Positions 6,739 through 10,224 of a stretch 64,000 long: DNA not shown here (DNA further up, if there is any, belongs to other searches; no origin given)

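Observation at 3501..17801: Tandem array of three GGDEF-STAND NTPase-TPR paralogs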

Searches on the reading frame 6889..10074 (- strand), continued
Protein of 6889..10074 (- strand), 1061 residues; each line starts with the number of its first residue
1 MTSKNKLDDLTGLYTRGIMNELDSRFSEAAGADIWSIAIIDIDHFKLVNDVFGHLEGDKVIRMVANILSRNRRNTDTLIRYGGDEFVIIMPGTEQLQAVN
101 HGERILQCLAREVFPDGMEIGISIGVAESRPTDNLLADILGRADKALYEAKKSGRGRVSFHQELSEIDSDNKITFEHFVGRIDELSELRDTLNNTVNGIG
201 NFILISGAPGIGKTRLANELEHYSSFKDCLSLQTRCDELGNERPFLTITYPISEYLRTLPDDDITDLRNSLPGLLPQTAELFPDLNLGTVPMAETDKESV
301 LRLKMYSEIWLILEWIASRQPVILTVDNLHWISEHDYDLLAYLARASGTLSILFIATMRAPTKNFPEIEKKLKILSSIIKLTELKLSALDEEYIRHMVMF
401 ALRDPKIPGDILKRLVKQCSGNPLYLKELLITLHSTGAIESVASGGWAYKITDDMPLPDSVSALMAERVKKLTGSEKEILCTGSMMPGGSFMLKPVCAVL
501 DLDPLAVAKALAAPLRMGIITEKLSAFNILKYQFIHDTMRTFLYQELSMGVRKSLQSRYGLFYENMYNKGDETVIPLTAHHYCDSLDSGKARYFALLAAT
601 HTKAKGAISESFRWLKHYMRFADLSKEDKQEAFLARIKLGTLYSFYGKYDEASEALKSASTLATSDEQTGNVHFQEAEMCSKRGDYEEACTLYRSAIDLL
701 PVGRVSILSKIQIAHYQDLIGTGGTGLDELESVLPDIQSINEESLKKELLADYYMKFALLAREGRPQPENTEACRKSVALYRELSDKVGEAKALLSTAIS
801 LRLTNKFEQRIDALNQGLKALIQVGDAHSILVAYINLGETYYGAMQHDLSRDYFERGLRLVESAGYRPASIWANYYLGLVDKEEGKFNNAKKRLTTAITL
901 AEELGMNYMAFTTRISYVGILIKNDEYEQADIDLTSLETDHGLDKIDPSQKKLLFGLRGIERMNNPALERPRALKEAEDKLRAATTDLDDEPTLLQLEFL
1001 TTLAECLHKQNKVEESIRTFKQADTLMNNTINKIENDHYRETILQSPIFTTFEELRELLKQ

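Call 33: find_related_loci(query=window:6889-9564:-, collection=metagenome_contigs, flank=10000)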
Query window:6889-9564:- (891 aa) in metagenome_contigs; peptide patterns used: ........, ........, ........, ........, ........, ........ (x = any residue, [..] = any of these).
52 stretches matched a pattern, but none encodes a relative of the query by tblastn (E <= 1e-3).

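Call 37: find_encoding_contigs(protein=P0021, flank=10000, max_places=2)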
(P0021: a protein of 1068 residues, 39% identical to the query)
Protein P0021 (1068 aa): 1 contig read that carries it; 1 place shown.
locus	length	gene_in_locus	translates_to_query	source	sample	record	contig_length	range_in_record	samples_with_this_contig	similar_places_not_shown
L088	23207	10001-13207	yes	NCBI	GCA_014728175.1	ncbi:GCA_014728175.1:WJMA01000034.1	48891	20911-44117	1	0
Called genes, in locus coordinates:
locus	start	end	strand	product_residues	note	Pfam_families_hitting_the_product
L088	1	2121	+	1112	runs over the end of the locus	PF01326:PPDK_N, PF01909:NTP_transf_2 (weak), PF18765:Polbeta (weak)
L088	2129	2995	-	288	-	PF00149:Metallophos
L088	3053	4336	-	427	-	PF02812:ELFV_dehydrog_N, PF00208:ELFV_dehydrog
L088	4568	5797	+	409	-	PF02518:HATPase_c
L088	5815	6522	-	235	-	-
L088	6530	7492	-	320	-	PF02540:NAD_synthase (faint), PF00958:GMP_synt_C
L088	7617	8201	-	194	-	-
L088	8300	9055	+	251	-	PF04338:DUF481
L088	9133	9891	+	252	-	PF04402:SIMPL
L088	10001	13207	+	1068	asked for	PF00990:GGDEF, PF13191:AAA_16, PF28559:TPR_SusR (faint), PF07719:TPR_2 (faint), PF13181:TPR_8 (faint), PF00515:TPR_1 (faint), PF13424:TPR_12, PF17874:TPR_MalT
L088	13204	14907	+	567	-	PF00990:GGDEF, PF13191:AAA_16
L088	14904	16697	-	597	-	PF02543:Carbam_trans_N, PF16861:Carbam_trans_C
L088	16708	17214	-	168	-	-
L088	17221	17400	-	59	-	PF19451:DUF5989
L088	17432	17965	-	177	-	PF00027:cNMP_binding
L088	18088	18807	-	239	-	PF12679:ABC2_membrane_2, PF12698:ABC2_membrane_3 (weak), PF12730:ABC2_membrane_4 (weak)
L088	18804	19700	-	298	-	PF00005:ABC_tran, PF02463:SMC_N (weak), PF13304:AAA_21 (weak)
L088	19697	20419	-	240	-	PF02633:Creatininase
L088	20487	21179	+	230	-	PF01996:F420_ligase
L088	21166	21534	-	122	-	PF04020:Phage_holin_4_2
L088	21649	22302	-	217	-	PF13585:CHU_C (faint)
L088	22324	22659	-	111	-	-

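Call 38: find_encoding_contigs(protein=P0028, flank=10000, max_places=2)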
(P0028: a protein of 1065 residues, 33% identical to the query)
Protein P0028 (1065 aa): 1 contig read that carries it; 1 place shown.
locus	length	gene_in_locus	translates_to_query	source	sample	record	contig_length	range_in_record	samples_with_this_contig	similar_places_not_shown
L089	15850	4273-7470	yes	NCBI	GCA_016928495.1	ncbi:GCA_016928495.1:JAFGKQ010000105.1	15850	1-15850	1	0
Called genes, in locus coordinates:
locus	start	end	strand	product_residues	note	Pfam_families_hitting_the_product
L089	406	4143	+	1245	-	PF13676:TIR_2, PF13191:AAA_16, PF13401:AAA_22 (faint), PF13424:TPR_12, PF17874:TPR_MalT, PF13424:TPR_12, PF17874:TPR_MalT, PF13424:TPR_12, +12 more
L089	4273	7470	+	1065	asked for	PF00990:GGDEF, PF13424:TPR_12 (faint), PF13432:TPR_16 (faint), PF14559:TPR_19 (faint), PF13191:AAA_16, PF12895:ANAPC3 (faint), PF07719:TPR_2 (faint), PF17874:TPR_MalT (weak), +1 more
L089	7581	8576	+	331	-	-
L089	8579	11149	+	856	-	PF01326:PPDK_N, PF27448:Rph_4th, PF00391:PEP-utilizers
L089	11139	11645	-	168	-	PF12870:DUF4878 (faint)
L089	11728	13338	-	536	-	-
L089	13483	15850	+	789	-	PF00990:GGDEF, PF24898:GGDEF_GdpP (weak), PF13191:AAA_16, PF13401:AAA_22 (faint), PF00515:TPR_1 (faint), PF07719:TPR_2 (faint), PF13176:TPR_7 (faint), PF13424:TPR_12 (weak)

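Call 39: find_encoding_contigs(protein=P0029, flank=10000, max_places=2)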
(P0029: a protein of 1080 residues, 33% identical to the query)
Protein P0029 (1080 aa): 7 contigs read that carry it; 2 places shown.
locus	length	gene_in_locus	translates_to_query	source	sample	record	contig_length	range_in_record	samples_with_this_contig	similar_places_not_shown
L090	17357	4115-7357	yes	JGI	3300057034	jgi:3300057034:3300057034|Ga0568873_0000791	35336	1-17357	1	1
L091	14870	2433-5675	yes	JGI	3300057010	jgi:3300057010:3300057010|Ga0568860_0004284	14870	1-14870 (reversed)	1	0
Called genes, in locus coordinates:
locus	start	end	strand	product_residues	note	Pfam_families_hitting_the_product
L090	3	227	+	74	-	?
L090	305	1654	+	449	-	PF01548:DEDD_Tnp_IS110, PF02371:Transposase_20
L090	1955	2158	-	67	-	-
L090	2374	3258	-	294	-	PF01582:TIR, PF13676:TIR_2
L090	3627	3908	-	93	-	-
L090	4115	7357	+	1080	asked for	PF00990:GGDEF, PF01637:ATPase_2 (weak), PF13191:AAA_16, PF13401:AAA_22 (weak), PF13181:TPR_8 (faint), PF13424:TPR_12 (faint), PF00515:TPR_1 (faint), PF17874:TPR_MalT, +3 more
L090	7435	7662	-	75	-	-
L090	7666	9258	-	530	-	PF13517:FG-GAP_3 (faint), PF01839:FG-GAP (weak), PF18962:Por_Secre_tail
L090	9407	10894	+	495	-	PF13860:FlgD_ig (weak)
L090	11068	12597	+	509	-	PF06739:SBBP (weak)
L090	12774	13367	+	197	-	-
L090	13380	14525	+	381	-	PF21407:SduA_N, PF14082:SduA_C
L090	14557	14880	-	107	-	-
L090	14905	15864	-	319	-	-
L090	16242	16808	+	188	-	PF13274:SocA_Panacea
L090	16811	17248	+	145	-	-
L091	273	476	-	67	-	-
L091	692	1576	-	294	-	PF01582:TIR, PF13676:TIR_2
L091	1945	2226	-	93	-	-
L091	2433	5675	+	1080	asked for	PF00990:GGDEF, PF01637:ATPase_2 (weak), PF13191:AAA_16, PF13401:AAA_22 (weak), PF13181:TPR_8 (faint), PF13424:TPR_12 (faint), PF00515:TPR_1 (faint), PF17874:TPR_MalT, +3 more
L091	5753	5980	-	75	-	-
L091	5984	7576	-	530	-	PF13517:FG-GAP_3 (faint), PF01839:FG-GAP (weak), PF18962:Por_Secre_tail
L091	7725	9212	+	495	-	PF13860:FlgD_ig (weak)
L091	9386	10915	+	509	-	PF06739:SBBP (weak)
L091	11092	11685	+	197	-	-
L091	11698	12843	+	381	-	PF21407:SduA_N, PF14082:SduA_C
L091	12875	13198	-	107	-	-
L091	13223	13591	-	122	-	-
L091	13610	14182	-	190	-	-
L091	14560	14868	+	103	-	?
